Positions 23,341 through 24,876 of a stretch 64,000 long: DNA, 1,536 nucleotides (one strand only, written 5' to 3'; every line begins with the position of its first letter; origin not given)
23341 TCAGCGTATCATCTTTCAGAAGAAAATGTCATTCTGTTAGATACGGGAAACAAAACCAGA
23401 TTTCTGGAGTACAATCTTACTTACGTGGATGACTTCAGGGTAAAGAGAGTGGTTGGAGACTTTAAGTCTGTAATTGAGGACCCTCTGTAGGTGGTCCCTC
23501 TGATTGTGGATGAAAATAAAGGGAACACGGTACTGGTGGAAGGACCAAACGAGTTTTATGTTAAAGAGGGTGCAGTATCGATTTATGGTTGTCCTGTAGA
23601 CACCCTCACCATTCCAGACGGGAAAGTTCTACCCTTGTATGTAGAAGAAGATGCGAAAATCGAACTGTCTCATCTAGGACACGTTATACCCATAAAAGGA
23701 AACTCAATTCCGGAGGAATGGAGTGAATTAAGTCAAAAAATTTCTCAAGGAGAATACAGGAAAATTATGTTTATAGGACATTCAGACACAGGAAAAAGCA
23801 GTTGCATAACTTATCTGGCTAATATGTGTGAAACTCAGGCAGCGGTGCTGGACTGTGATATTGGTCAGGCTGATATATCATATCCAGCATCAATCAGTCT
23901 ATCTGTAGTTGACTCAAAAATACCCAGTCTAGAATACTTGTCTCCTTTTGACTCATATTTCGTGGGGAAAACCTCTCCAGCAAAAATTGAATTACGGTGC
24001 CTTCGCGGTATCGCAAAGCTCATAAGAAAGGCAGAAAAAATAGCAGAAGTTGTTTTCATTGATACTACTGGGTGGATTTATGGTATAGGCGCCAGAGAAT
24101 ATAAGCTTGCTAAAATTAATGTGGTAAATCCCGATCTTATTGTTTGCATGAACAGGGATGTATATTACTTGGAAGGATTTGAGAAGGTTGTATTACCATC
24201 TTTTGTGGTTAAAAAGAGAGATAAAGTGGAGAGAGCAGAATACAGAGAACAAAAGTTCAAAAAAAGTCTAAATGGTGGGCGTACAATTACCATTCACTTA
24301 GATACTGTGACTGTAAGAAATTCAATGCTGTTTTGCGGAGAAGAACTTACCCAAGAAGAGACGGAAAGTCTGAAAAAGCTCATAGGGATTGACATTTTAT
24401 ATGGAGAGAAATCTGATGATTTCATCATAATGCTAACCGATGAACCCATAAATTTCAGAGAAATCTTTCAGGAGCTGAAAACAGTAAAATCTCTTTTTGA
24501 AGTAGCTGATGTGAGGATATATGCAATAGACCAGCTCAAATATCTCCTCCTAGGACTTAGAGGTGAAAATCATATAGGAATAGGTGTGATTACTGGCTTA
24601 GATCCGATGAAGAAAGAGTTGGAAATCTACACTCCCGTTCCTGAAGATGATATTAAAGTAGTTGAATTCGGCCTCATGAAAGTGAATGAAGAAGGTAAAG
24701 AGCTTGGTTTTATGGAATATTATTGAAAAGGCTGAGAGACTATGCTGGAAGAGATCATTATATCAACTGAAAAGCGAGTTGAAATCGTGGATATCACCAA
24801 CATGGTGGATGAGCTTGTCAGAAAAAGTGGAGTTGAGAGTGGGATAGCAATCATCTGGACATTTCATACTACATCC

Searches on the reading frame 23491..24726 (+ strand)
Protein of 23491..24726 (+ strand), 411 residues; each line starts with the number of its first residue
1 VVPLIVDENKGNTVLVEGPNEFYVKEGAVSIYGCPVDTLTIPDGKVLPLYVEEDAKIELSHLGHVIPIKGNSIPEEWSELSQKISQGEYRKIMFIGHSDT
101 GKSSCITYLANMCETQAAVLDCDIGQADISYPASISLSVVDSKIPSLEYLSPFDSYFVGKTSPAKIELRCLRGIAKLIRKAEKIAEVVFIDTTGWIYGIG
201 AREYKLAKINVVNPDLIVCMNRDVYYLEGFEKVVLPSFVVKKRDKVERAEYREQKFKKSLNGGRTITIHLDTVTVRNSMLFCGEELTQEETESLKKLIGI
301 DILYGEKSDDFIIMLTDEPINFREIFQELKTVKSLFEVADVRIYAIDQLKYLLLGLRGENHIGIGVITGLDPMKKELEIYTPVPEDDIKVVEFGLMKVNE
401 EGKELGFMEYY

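Call 88: search_protein_families(library=pfam, proteins=[window:23491-24726:+], max_evalue=0.00001)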
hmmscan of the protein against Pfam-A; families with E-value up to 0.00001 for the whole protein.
window:23491-24726:+ (411 aa): 1 family
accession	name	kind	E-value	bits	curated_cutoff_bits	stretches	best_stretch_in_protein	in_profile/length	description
PF16575.11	CLP1_P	-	3.8e-31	108.8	26.6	1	96-258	1-184/188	mRNA cleavage and polyadenylation factor CLP1 P-loop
